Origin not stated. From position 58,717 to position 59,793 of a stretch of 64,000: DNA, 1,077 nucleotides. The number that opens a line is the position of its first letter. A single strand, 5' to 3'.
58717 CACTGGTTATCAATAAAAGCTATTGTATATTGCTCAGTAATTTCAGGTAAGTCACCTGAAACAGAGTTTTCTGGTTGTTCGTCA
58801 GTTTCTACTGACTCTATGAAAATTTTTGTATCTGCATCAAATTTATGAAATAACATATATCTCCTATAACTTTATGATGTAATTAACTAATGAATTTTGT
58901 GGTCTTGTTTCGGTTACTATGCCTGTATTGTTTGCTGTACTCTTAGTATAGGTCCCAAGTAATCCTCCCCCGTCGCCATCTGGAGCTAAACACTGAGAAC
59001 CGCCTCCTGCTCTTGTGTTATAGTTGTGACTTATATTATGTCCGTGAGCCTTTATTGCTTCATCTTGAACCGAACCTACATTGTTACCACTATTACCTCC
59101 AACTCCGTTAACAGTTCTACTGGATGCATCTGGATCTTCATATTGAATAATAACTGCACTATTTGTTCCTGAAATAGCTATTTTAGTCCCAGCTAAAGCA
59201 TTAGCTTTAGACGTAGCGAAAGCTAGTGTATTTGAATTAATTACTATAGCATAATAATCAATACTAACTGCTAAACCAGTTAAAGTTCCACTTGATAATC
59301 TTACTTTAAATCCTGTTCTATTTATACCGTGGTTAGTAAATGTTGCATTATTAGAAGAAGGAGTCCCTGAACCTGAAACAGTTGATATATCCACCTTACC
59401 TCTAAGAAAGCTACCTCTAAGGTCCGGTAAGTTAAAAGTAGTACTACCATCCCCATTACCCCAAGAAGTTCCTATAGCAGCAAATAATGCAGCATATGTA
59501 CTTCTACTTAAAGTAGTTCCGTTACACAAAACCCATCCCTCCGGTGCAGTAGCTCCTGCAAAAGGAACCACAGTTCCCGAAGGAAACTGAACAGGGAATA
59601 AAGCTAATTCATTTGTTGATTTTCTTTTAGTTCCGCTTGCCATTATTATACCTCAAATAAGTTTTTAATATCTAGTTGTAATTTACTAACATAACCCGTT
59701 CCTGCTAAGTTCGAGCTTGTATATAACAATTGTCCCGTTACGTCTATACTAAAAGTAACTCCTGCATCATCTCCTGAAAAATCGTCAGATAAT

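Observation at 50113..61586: Three large fibre-like genes are mosaics that share N-terminal sequence modules but have different C-termini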

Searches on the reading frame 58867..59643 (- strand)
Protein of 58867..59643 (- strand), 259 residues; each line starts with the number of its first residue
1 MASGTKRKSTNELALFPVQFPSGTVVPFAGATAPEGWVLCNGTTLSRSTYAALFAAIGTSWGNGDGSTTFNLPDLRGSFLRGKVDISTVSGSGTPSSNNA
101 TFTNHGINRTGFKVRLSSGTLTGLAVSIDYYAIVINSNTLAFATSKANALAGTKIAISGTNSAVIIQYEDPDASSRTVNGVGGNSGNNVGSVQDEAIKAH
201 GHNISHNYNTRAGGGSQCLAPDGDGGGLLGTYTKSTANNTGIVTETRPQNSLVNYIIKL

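Call 9: search_protein_families(library=pfam, proteins=[window:58867-59643:-], max_evalue=0.01)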
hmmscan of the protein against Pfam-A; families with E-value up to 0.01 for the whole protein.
window:58867-59643:- (259 aa): 1 family
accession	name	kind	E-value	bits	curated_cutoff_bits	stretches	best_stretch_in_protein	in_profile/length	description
PF07484.17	Collar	-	2e-26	92.1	24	1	23-79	1-56/57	Phage Tail Collar Domain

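Call 10: search_protein_families(library=phrogs, proteins=[window:58867-59643:-], max_evalue=0.001)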
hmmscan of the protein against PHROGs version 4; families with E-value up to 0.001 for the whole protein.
window:58867-59643:- (259 aa): 24 families
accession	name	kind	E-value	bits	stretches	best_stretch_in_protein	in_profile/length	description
phrog_523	-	tail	6.5e-30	105.5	2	21-82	487-538/673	tail collar fiber protein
phrog_1858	-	tail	9.5e-26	91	2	19-88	137-208/1018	tail fiber protein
phrog_19618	-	tail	2.5e-23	83.7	1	19-101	135-217/387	tail collar protein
phrog_9116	-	tail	6.5e-21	75.6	1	21-79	60-118/455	tail protein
phrog_327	-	tail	1.3e-20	75.3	2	9-115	290-388/618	tail protein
phrog_25747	-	tail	6.3e-20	71.7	1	18-205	676-860/901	tail fiber protein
phrog_14307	-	unknown function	2.8e-18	67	1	19-112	47-131/137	-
phrog_38759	-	unknown function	6.6e-16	58.9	1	24-110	757-846/920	-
phrog_2097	-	tail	1.7e-14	54.5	1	19-241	385-487/644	tail fiber protein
phrog_3100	-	tail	7.9e-14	53.7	1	23-258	221-380/382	tail fiber protein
phrog_12846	-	tail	3.9e-11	43.5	1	17-87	152-212/552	tail fiber protein; Ig-domain containing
phrog_6256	-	tail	1.2e-10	42.1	1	21-258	290-474/686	tail fiber protein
phrog_295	-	tail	1.4e-10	41.7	1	18-86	592-650/794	tail fiber protein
phrog_31611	-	tail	1.3e-09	38.7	1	33-91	175-238/385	tail collar protein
phrog_20472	-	unknown function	3.8e-09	37.3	1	21-85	226-280/366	-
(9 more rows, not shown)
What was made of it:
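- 58864..59643 (-): p259: protein with a Phage Tail Collar domain. It is fused to p646- or p695-type parts in some relatives. Pfam PF07484 E=2e-26 and tail-fibre PHROGs (calls 9, 10).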
